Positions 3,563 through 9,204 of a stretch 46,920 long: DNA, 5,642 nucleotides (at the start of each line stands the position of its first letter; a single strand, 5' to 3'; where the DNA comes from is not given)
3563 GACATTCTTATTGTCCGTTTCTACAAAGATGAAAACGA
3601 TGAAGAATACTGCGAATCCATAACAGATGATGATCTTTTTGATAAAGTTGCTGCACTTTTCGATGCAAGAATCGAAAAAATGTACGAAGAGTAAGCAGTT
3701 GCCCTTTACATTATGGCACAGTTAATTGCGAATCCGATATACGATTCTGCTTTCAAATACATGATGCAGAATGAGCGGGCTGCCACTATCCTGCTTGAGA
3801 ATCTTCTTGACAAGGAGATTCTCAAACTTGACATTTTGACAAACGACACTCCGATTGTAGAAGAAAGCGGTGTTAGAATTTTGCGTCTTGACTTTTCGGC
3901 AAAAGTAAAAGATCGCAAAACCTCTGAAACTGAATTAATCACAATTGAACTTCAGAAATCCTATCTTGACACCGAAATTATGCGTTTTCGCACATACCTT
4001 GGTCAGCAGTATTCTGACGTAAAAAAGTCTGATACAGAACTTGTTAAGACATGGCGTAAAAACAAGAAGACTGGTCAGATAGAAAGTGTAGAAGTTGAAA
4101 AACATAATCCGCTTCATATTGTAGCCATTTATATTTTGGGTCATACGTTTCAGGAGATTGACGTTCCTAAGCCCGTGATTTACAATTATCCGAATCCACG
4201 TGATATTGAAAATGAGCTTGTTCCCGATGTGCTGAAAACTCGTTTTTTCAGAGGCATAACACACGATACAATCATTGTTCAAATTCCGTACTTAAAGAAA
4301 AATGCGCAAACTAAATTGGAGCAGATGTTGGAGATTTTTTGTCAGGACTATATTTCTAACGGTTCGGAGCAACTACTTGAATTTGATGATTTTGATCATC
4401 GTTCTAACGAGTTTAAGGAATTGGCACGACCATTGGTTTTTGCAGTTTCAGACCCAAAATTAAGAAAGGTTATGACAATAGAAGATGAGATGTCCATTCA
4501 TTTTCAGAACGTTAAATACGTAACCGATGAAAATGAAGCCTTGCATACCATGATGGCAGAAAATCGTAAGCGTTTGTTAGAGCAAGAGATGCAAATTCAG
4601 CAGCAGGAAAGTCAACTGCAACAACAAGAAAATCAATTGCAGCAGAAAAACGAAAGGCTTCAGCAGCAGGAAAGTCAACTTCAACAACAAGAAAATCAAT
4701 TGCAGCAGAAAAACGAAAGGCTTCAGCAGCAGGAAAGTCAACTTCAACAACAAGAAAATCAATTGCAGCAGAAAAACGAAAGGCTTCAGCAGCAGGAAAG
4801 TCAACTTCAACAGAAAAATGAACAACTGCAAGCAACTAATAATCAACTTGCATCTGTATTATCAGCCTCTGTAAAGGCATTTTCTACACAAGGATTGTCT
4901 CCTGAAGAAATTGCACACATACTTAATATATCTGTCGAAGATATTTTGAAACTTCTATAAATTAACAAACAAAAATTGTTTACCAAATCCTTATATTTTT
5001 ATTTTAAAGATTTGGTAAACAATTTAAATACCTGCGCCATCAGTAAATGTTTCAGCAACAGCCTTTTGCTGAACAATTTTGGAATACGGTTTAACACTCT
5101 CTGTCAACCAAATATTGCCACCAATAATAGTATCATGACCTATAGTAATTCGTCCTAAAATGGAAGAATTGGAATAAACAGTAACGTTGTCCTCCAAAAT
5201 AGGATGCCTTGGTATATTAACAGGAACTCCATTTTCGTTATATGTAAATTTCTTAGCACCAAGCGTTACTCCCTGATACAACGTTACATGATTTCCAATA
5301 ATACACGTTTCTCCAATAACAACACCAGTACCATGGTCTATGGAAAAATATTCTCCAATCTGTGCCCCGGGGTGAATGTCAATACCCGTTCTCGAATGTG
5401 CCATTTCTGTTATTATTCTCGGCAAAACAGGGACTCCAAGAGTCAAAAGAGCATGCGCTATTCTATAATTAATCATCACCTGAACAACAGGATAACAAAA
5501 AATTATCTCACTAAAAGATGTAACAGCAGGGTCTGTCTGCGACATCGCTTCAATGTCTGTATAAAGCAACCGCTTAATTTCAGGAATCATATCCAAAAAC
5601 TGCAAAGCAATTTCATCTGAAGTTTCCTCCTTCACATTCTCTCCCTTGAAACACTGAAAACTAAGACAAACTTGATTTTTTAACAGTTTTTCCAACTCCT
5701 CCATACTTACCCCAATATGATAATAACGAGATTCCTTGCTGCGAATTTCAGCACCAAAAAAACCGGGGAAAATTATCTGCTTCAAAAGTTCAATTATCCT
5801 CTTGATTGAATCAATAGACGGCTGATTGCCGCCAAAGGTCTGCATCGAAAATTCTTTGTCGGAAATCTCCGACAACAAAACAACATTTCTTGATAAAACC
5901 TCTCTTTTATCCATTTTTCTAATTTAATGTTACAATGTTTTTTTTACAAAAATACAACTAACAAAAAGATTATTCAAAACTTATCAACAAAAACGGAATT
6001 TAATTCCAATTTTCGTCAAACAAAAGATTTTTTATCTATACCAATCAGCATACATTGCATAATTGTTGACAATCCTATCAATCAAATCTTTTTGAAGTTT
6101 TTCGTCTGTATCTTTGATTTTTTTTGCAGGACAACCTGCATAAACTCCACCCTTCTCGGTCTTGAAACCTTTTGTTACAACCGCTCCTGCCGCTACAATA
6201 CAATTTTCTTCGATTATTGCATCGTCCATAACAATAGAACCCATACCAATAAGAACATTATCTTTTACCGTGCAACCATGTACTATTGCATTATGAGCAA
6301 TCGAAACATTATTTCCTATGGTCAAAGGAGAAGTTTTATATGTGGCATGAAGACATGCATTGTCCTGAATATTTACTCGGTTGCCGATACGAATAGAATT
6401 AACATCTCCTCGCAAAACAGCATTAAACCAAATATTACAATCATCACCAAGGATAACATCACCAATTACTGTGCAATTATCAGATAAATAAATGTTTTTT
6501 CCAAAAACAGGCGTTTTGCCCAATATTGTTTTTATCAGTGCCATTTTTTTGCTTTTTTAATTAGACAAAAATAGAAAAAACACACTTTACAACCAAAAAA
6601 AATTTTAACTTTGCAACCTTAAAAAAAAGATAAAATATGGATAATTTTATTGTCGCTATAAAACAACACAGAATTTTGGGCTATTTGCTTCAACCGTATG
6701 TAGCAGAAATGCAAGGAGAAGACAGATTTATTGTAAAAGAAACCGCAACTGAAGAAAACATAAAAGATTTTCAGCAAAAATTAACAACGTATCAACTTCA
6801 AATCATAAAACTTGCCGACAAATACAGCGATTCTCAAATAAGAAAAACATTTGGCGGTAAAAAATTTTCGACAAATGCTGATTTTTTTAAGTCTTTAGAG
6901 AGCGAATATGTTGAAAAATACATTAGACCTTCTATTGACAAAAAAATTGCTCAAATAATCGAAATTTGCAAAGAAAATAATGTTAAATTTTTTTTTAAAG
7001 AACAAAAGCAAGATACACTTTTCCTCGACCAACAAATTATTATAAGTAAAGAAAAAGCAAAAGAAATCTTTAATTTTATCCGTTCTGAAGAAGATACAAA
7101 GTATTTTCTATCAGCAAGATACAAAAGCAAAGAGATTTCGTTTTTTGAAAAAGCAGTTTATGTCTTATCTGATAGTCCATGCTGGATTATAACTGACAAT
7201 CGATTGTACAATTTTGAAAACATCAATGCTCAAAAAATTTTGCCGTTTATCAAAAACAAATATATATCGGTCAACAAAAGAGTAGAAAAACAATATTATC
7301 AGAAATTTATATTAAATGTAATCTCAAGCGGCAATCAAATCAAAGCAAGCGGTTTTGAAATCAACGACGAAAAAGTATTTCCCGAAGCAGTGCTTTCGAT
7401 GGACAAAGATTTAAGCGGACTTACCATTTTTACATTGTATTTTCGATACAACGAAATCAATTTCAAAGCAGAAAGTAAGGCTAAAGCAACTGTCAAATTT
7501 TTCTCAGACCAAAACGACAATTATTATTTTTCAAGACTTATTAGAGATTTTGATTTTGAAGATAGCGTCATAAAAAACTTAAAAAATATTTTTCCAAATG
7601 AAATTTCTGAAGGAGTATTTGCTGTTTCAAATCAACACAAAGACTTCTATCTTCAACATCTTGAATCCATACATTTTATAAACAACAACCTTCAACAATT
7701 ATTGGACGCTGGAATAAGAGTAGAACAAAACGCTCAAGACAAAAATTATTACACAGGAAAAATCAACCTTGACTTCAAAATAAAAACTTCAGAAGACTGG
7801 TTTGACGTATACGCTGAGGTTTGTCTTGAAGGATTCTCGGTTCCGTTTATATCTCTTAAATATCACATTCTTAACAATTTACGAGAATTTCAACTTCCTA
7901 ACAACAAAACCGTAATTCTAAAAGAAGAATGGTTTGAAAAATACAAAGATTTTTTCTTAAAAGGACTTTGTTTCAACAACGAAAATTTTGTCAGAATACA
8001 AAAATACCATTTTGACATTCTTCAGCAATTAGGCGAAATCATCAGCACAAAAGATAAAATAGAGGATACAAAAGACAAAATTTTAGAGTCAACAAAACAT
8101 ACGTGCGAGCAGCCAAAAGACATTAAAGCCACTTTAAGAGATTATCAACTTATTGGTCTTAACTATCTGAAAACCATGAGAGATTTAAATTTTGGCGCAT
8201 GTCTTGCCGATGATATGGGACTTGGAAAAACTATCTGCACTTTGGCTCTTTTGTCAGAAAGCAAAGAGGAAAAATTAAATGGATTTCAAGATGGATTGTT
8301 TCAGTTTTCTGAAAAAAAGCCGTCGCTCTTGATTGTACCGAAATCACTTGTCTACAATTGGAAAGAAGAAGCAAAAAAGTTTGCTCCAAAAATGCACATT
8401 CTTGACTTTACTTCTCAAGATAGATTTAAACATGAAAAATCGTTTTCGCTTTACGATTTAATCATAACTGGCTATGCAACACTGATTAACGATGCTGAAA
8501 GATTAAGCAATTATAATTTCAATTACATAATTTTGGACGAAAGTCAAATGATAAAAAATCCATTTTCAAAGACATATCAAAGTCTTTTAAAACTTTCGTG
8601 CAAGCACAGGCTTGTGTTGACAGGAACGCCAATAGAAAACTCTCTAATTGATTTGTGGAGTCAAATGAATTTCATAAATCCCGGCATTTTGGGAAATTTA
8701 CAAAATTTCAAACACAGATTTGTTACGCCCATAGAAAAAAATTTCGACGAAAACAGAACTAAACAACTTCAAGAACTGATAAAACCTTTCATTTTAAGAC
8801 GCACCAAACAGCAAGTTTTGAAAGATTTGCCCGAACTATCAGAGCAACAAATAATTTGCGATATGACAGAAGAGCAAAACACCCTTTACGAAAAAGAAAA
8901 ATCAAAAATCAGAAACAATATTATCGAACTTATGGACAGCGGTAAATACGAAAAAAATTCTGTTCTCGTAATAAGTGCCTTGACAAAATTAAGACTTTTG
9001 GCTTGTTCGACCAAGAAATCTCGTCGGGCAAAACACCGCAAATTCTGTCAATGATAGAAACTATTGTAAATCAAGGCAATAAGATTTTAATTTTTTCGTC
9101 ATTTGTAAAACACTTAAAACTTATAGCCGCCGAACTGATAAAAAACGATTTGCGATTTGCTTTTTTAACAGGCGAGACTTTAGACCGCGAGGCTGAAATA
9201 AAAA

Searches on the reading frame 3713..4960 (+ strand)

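Call 10: search_protein_families(library=pfam, proteins=[window:3713-4960:+], max_evalue=0.01)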
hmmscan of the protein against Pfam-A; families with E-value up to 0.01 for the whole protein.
window:3713-4960:+ (415 aa): 5 families
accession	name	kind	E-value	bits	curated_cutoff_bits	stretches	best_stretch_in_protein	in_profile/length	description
PF12072.13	RNase_Y_N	-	1.2e-06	28.5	32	2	323-379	80-136/201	RNase Y N-terminal region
PF09762.14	CCDC93_CC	-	1.9e-05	24.3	30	1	258-378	73-193/429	CCDC93 coiled-coil domain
PF02601.20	Exonuc_VII_L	-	0.00089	19.3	35.9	1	274-382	157-269/315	Exonuclease VII, large subunit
PF10186.14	ATG14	-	0.0031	17.1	33.2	1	283-383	27-124/347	Vacuolar sorting 38 and autophagy-related subunit 14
PF19220.6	Rod_CreS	-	0.007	15.9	100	0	265-374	20-129/359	Crescentin, rod domain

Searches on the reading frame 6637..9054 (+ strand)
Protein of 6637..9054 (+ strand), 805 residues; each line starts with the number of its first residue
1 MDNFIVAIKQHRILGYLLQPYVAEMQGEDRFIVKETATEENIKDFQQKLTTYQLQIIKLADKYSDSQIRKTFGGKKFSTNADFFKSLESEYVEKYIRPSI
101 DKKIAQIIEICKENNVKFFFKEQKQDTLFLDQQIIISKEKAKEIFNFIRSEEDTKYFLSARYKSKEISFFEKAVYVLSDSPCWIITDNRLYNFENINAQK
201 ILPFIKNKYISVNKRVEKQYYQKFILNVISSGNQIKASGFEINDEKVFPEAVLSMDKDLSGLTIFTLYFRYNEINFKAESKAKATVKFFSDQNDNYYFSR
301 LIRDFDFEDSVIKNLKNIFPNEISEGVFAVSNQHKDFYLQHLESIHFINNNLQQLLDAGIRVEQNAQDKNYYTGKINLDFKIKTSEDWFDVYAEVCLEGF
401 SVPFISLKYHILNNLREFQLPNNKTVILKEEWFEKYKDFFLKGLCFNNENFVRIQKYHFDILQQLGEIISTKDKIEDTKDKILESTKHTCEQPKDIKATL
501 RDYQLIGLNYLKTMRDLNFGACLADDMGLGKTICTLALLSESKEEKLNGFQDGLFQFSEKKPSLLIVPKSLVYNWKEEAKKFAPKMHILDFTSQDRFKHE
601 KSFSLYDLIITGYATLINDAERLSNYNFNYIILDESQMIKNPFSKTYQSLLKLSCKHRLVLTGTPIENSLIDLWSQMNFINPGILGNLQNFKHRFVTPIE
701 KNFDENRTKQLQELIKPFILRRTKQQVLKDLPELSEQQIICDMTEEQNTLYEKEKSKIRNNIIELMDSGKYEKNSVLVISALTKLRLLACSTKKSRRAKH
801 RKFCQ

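Call 10: search_protein_families(library=pfam, proteins=[window:6637-9054:+], max_evalue=0.01)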
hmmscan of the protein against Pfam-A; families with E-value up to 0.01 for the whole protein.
window:6637-9054:+ (805 aa): 2 families
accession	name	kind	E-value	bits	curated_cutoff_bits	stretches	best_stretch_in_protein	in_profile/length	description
PF00176.29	SNF2-rel_dom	-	1.1e-63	215.5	24.9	1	503-786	1-282/290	SNF2-related domain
PF00270.35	DEAD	-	1.5e-05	25.2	26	1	526-667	22-162/167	DEAD/DEAH box helicase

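Call 77: find_encoding_contigs(protein=window:6637-9054:+, flank=10000, max_places=6)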
Protein window:6637-9054:+ (805 aa): no gene with exactly this product is on record in the collection.
